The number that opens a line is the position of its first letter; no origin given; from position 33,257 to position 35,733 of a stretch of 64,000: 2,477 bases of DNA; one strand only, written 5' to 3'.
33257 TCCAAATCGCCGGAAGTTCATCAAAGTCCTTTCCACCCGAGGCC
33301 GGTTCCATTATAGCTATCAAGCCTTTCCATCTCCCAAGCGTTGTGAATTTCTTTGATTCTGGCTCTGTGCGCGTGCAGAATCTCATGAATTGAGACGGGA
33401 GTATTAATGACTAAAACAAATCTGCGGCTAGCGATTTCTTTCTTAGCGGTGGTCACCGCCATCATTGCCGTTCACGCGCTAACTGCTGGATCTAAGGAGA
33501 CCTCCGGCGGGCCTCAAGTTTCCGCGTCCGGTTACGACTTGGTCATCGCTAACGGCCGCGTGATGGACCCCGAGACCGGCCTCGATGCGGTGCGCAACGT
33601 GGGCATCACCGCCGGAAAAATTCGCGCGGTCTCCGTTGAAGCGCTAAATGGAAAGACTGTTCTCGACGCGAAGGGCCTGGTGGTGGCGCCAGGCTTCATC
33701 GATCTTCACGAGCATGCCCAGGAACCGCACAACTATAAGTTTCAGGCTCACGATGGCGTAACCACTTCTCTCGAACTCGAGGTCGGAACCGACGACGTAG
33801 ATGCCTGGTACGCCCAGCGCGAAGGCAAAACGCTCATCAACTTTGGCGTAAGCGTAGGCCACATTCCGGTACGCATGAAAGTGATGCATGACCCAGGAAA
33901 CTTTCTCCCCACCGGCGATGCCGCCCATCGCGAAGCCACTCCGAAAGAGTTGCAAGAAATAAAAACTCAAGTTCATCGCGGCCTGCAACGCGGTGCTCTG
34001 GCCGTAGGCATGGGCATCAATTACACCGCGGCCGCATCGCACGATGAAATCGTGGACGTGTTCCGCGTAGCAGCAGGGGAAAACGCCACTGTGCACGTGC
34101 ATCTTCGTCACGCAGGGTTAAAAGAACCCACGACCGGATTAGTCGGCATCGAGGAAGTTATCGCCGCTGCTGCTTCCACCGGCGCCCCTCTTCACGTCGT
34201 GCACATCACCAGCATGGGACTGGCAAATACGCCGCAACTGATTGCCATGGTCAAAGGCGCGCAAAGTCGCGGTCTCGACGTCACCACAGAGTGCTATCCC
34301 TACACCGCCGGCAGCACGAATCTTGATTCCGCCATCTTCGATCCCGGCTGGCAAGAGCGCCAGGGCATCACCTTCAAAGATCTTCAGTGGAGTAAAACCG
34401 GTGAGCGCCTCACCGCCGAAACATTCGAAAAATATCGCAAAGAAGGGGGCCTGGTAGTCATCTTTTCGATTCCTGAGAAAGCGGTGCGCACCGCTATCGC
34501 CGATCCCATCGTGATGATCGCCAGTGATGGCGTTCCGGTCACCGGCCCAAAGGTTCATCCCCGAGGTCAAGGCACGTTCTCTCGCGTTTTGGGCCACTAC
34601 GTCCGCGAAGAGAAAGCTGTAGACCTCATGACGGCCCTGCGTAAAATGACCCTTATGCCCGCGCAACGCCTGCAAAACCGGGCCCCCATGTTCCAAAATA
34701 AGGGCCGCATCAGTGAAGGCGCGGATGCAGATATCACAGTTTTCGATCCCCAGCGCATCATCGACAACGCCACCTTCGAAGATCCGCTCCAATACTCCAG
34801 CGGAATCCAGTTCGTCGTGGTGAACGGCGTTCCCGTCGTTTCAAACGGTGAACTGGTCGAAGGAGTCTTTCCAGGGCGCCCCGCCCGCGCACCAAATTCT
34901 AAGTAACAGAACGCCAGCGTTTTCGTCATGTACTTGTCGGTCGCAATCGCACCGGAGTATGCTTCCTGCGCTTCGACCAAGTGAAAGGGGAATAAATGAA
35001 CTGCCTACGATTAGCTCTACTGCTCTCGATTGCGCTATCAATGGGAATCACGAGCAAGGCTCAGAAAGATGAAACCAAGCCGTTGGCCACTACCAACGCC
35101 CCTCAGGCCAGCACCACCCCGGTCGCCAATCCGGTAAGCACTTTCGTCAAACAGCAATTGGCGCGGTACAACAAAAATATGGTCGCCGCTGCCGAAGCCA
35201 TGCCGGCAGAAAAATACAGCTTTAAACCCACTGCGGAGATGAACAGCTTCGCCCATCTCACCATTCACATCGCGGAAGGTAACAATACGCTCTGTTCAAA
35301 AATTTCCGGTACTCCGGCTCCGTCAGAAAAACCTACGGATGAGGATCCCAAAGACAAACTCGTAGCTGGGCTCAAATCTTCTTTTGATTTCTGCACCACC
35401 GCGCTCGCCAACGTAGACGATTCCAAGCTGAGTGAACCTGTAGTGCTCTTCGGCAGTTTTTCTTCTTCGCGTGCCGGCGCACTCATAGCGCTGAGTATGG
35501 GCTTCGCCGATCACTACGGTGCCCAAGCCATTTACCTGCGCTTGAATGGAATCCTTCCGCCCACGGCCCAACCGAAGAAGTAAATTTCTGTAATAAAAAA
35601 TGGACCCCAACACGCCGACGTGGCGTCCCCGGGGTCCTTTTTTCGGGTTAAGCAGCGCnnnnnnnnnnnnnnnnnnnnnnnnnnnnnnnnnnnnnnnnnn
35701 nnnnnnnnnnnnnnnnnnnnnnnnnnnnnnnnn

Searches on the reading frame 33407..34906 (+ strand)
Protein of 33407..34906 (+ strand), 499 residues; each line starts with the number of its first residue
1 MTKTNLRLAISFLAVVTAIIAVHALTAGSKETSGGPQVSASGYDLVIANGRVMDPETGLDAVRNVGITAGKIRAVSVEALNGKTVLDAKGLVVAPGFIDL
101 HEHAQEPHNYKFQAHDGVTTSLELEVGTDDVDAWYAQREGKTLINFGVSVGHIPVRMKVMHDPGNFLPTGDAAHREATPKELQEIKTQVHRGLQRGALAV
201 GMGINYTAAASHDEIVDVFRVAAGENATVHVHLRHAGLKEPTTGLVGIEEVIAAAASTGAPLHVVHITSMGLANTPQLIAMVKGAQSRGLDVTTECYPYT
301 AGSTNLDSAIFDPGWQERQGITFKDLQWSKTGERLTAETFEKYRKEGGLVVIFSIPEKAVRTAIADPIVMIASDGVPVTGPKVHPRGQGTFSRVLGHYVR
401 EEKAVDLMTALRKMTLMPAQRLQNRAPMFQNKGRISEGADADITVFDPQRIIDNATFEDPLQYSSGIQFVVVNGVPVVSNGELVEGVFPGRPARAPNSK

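Call 54: search_protein_families(library=pfam, proteins=[window:33407-34906:+], max_evalue=1e-8)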
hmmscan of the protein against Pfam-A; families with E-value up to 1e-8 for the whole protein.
window:33407-34906:+ (499 aa): 2 families
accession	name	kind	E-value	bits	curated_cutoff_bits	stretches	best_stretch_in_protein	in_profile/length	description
PF07969.17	Amidohydro_3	-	8.4e-25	88.6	29.7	1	163-478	141-472/472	Amidohydrolase family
PF01979.26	Amidohydro_1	-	1.1e-12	48.3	25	0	361-475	236-343/345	Amidohydrolase family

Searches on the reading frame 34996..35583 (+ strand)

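Call 54: search_protein_families(library=pfam, proteins=[window:34996-35583:+], max_evalue=1e-8)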
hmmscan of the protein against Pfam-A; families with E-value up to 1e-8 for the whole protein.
window:34996-35583:+ (195 aa): 1 family
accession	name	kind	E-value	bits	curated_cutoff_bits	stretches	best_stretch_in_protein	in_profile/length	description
PF12867.12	DinB_2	-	4.9e-09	37.2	24.8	1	56-165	3-115/128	DinB superfamily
